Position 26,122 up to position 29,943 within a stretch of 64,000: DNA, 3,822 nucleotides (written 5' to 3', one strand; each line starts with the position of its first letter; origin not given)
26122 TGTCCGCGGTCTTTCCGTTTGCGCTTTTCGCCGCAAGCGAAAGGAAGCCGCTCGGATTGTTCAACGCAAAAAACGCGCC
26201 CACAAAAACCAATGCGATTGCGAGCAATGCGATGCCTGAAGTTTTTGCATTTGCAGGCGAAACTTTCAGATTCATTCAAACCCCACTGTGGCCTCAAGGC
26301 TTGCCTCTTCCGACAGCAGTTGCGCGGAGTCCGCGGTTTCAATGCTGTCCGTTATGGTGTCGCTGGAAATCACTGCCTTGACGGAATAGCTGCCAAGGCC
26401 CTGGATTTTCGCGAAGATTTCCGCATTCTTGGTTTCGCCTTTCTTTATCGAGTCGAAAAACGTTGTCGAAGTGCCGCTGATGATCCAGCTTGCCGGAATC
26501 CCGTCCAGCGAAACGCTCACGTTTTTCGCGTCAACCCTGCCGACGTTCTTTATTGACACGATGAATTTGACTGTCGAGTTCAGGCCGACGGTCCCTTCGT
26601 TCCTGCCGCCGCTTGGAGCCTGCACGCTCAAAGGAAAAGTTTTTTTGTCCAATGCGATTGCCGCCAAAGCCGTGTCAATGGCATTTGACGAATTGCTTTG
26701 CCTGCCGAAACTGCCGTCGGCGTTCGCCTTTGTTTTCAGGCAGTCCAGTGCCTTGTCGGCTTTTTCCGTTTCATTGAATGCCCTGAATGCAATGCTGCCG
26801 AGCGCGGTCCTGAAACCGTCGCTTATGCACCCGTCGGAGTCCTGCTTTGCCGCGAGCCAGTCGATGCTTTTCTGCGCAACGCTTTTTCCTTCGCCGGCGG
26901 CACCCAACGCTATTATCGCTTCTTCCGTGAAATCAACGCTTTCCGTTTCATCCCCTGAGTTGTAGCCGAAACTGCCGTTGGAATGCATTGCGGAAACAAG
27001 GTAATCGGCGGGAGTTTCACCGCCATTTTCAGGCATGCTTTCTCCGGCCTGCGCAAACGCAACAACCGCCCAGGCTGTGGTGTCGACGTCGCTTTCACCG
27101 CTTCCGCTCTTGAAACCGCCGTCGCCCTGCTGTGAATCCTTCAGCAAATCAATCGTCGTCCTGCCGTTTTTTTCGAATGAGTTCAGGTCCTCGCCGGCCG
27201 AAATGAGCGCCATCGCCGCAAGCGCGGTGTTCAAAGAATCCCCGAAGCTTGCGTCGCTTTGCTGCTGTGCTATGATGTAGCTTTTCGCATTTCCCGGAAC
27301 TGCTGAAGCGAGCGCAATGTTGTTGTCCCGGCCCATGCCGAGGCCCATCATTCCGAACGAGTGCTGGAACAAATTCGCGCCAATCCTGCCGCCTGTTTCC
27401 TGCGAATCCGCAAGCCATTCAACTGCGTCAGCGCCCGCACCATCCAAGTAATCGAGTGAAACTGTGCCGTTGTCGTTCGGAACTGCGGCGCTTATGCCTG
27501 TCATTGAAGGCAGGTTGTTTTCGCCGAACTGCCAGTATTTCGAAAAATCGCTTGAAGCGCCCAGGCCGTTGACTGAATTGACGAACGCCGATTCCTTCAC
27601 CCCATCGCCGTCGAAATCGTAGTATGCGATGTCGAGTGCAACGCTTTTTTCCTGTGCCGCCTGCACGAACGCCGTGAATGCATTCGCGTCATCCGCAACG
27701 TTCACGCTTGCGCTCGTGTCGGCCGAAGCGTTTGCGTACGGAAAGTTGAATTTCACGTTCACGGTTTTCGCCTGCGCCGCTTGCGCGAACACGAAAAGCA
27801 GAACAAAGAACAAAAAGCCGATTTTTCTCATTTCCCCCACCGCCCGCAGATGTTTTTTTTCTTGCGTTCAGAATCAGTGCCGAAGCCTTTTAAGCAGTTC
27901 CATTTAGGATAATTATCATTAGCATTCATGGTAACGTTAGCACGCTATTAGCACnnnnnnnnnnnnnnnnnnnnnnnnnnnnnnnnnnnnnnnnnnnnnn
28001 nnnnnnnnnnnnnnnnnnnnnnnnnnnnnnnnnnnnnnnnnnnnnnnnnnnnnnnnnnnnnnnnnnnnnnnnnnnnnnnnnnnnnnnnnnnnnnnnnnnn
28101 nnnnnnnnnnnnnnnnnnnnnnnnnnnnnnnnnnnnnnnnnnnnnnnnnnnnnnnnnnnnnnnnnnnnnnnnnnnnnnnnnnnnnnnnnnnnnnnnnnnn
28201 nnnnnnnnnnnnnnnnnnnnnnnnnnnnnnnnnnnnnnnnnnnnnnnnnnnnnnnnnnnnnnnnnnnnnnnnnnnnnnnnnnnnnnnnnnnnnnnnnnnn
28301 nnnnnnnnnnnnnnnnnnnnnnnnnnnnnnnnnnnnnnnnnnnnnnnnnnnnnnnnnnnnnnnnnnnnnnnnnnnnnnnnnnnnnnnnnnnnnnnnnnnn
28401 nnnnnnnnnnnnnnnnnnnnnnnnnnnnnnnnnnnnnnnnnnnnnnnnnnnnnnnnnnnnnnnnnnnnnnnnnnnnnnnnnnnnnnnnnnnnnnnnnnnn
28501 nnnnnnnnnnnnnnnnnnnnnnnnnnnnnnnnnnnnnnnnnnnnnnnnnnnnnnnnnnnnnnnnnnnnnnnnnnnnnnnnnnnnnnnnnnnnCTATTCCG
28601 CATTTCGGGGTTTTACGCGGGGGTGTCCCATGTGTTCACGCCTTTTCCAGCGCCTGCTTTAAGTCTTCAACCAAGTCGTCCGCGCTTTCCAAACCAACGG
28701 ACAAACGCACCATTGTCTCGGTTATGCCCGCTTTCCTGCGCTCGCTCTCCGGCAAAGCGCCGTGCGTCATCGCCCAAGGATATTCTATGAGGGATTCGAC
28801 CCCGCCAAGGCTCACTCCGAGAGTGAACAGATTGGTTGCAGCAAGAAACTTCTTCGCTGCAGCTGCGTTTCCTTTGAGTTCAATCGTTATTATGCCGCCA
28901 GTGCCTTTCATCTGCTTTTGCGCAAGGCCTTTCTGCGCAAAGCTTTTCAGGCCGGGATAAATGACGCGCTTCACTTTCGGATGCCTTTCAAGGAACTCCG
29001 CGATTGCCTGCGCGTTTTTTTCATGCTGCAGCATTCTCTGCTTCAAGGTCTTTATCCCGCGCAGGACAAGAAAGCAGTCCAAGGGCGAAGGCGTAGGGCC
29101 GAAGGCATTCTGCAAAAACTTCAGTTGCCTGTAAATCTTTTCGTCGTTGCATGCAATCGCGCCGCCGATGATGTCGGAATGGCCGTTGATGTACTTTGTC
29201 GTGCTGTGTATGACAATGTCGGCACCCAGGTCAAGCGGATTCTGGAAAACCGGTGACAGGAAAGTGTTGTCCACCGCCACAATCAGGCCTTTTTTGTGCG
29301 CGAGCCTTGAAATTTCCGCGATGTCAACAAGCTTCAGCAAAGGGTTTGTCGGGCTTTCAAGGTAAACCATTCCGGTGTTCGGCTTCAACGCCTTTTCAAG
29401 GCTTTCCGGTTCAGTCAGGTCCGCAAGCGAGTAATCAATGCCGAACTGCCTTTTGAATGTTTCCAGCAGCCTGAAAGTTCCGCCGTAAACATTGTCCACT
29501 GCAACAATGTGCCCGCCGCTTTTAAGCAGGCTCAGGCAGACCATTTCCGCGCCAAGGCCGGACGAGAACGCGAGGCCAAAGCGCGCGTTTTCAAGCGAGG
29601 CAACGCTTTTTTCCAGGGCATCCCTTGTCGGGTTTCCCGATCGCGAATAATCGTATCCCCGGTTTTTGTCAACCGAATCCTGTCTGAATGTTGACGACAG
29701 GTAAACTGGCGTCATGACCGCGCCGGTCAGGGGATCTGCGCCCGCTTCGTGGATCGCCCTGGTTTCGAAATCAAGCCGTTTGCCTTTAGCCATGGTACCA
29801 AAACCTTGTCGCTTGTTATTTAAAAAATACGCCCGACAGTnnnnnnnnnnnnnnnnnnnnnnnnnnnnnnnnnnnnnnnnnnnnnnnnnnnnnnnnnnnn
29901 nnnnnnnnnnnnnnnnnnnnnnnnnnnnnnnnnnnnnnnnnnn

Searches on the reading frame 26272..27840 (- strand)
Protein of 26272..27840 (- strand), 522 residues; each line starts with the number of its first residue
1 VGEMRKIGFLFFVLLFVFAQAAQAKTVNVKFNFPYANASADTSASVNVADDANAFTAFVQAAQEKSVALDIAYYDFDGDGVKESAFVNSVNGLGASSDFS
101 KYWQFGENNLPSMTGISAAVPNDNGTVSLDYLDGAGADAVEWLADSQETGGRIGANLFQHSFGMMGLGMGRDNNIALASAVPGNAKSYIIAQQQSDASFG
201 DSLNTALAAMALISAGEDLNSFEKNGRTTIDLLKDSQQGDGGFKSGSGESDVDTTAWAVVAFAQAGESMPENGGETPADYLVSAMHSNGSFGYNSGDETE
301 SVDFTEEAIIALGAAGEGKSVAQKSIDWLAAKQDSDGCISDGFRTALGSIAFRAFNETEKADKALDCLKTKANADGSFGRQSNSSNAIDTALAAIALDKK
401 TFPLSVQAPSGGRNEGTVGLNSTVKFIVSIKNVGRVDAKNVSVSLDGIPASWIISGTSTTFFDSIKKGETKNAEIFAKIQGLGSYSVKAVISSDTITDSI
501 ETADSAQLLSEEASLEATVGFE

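Call 66: search_protein_families(library=pfam, proteins=[window:26272-27840:-], max_evalue=0.00001)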
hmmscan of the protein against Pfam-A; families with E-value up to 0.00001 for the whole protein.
window:26272-27840:- (522 aa): 2 families
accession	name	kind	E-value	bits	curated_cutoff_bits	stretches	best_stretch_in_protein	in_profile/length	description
PF00432.27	Prenyltrans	-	2.6e-07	30.8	26.5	1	198-335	75-211/304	Prenyltransferase alpha-alpha toroid domain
PF13243.12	SQHop_cyclase_C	-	1.6e-06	27.9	26.1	0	304-348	248-293/319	Squalene-hopene cyclase C-terminal domain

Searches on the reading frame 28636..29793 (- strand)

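Call 66: search_protein_families(library=pfam, proteins=[window:28636-29793:-], max_evalue=0.00001)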
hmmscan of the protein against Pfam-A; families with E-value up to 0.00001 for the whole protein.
window:28636-29793:- (385 aa): 1 family
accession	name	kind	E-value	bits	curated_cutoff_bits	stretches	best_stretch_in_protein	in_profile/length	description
PF01053.26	Cys_Met_Meta_PP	-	7e-148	492.7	27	1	11-383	2-381/381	Cys/Met metabolism PLP-dependent enzyme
